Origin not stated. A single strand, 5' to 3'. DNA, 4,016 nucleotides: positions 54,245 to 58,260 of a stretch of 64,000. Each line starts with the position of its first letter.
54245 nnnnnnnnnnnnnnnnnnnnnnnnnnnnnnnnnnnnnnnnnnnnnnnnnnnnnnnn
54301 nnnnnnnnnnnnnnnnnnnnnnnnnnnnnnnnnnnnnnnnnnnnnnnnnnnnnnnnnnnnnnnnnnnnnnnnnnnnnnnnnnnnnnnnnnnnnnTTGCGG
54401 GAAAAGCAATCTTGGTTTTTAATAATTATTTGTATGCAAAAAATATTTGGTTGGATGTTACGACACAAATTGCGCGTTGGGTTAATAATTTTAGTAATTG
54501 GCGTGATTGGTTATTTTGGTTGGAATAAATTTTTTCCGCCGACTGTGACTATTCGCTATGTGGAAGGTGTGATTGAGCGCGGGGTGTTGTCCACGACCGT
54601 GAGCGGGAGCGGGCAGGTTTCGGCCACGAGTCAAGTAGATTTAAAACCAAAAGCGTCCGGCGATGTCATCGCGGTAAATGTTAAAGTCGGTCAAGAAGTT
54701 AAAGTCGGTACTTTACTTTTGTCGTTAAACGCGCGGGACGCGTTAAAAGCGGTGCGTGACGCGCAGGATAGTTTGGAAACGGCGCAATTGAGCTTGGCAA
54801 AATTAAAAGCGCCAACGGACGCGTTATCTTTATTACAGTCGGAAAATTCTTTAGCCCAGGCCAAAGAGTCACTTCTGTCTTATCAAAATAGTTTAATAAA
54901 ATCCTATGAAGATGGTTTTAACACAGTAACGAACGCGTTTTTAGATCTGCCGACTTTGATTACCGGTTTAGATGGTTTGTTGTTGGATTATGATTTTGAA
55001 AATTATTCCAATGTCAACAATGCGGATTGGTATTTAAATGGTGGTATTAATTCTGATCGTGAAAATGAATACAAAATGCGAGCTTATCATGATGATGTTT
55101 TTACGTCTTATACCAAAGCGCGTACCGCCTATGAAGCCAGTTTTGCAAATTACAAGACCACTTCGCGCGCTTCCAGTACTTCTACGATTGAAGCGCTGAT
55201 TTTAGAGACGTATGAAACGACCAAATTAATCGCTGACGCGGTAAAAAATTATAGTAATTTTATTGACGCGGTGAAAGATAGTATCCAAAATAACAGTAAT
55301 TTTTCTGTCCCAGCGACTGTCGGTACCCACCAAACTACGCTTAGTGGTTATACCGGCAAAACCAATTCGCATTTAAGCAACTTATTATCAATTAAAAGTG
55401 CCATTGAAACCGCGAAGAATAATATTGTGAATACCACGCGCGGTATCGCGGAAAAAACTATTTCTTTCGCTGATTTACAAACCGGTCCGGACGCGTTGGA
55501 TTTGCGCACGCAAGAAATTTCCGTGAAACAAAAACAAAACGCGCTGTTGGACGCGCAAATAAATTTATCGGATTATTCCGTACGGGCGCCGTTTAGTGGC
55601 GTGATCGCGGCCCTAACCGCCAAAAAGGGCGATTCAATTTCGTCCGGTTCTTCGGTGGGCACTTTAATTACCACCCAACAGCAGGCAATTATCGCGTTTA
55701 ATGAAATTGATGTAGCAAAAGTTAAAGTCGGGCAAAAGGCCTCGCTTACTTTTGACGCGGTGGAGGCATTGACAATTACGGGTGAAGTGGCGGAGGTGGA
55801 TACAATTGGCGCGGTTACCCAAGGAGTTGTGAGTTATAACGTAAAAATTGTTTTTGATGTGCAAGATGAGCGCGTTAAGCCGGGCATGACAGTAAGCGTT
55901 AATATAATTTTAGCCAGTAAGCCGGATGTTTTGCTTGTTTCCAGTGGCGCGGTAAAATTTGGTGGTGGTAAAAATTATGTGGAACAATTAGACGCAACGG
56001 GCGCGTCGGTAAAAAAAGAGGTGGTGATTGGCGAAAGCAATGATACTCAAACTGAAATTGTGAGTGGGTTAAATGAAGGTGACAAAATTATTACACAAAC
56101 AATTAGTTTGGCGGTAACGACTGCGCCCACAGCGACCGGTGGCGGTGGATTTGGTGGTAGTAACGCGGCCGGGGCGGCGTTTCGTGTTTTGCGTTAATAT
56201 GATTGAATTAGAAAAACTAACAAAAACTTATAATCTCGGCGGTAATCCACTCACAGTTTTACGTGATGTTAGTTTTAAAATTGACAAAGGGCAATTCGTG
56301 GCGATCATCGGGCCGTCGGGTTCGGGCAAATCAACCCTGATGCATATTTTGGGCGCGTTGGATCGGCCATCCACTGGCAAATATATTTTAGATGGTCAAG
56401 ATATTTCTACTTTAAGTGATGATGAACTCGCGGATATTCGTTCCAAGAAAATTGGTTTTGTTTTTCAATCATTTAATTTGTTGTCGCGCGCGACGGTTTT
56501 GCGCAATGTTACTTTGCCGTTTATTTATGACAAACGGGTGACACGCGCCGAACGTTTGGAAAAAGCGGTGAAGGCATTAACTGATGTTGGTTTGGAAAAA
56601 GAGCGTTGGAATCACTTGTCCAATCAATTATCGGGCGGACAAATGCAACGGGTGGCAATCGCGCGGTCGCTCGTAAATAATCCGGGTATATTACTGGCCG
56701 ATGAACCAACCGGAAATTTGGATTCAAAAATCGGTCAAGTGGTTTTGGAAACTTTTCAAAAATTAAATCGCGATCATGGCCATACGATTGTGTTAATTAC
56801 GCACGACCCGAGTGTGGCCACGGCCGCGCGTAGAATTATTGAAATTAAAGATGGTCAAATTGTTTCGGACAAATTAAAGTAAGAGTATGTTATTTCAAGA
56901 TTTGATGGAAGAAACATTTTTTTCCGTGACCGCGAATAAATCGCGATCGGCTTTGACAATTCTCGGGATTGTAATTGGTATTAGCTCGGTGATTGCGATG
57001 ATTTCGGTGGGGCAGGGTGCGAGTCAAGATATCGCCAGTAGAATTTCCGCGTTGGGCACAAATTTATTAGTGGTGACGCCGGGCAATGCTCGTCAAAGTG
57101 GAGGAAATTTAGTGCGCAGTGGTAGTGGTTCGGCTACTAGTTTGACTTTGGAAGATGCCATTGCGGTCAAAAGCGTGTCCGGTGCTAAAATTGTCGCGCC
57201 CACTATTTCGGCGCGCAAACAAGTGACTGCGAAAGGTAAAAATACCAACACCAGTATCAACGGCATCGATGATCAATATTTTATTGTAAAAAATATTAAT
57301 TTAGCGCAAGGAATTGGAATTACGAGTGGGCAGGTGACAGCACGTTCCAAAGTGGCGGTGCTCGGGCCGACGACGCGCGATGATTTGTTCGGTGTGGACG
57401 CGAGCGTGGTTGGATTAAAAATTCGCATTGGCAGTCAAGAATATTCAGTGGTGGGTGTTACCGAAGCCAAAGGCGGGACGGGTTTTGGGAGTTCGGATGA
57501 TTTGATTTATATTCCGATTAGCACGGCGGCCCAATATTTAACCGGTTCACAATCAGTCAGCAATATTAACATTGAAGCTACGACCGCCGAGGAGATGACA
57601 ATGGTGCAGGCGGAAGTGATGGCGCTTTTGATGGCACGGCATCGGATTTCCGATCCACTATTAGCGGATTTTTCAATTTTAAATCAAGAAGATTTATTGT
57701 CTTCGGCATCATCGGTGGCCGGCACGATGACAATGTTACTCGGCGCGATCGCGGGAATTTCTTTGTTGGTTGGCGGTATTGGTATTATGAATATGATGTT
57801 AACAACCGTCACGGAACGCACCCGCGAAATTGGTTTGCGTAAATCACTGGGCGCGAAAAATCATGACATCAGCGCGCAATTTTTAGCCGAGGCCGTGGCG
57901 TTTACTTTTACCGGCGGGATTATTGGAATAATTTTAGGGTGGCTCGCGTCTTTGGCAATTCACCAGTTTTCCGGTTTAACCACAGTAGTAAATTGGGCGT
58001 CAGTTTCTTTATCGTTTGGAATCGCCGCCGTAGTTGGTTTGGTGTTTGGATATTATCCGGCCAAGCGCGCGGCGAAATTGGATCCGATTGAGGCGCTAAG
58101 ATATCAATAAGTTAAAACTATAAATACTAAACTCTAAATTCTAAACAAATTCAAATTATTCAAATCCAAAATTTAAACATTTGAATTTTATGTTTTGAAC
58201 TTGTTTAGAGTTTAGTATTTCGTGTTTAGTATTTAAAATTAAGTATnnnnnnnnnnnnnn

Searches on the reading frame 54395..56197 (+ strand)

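Call 61: search_protein_families(library=pfam, proteins=[window:54395-56197:+], max_evalue=0.0001)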
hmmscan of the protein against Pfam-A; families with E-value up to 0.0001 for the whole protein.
window:54395-56197:+ (600 aa): 4 families
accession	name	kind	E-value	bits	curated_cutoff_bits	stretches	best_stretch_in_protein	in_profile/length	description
PF16576.10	HlyD_D23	-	3.7e-13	49.7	30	1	376-500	90-214/214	Barrel-sandwich domain of CusB or HlyD membrane-fusion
PF13437.12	HlyD_3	-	2.9e-11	44.5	22.2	1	396-497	2-106/106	HlyD family secretion protein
PF13533.13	Biotin_lipoyl_2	-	1.6e-07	31.4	29.8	1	83-112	3-32/32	Biotin-lipoyl like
PF00364.28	Biotin_lipoyl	-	1.9e-05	24.9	22.1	0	81-110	43-72/73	Biotin-requiring enzyme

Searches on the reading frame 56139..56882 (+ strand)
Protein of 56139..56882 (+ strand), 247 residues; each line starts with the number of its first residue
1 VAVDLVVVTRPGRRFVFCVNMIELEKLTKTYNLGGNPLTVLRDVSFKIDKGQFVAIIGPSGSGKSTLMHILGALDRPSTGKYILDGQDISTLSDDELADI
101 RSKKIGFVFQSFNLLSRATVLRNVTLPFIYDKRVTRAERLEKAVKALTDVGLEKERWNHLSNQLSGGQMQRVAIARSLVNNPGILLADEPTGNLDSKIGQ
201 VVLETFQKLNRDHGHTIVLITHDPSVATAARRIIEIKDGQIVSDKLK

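Call 61: search_protein_families(library=pfam, proteins=[window:56139-56882:+], max_evalue=0.0001)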
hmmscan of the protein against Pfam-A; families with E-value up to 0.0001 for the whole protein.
window:56139-56882:+ (247 aa): 3 families
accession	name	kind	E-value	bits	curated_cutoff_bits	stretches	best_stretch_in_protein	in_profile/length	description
PF00005.33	ABC_tran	-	5.6e-35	121.4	25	1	41-191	1-136/137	ABC transporter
PF13304.12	AAA_21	-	8.5e-06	26.5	27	0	53-75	1-23/304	AAA domain, putative AbiEii toxin, Type IV TA system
PF02463.25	SMC_N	-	5e-05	23.3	40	0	51-237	24-212/220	RecF/RecN/SMC N terminal domain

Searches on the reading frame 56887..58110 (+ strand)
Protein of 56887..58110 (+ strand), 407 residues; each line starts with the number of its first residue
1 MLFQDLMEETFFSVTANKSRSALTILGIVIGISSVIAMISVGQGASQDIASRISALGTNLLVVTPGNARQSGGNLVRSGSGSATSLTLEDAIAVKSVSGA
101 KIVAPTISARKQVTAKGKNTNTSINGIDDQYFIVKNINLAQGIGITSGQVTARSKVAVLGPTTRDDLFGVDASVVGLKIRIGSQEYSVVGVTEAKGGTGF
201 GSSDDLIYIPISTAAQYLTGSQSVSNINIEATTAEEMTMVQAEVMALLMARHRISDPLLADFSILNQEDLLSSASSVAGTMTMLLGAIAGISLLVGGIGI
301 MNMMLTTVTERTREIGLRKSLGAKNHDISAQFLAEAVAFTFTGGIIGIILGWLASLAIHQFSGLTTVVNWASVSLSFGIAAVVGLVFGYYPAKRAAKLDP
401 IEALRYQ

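Call 61: search_protein_families(library=pfam, proteins=[window:56887-58110:+], max_evalue=0.0001)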
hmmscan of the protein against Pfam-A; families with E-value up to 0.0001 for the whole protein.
window:56887-58110:+ (407 aa): 2 families
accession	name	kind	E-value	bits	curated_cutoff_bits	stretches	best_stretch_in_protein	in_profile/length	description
PF12704.14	MacB_PCD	-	2e-42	146.3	27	1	21-245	1-205/207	MacB-like periplasmic core domain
PF02687.27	FtsX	-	2.7e-24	86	25.5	1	287-400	2-120/120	FtsX-like permease C-terminal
